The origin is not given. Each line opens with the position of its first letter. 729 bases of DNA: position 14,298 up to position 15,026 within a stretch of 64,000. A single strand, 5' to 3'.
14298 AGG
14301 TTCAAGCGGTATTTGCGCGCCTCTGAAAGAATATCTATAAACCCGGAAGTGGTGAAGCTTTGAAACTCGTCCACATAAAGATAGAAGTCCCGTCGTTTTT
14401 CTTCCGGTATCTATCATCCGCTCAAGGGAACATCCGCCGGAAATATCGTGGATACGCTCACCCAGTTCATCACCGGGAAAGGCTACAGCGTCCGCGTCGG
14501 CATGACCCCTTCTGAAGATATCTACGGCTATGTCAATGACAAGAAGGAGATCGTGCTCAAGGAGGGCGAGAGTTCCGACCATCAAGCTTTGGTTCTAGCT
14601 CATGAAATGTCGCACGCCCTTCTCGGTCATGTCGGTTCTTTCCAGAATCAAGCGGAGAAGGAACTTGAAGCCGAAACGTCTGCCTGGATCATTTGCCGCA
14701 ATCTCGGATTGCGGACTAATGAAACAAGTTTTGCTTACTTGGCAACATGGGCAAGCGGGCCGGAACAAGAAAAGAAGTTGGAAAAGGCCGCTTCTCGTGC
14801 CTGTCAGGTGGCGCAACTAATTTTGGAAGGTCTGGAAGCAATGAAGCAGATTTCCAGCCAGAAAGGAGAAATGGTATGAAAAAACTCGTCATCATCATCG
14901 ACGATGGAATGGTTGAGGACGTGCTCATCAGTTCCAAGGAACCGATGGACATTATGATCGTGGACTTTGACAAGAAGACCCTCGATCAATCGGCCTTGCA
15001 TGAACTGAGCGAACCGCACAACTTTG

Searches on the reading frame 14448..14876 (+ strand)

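Call 21: search_protein_families(library=pfam, proteins=[window:14448-14876:+], max_evalue=0.001)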
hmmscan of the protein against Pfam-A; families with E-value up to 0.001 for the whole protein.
window:14448-14876:+ (143 aa): 2 families
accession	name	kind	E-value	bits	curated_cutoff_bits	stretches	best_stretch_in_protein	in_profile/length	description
PF06114.19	Peptidase_M78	-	3.3e-06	27.3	22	1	24-77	19-80/123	IrrE N-terminal-like domain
PF18818.7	MPTase-PolyVal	-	0.00041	20.9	27.5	0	58-110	66-118/126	Zincin-like metallopeptidase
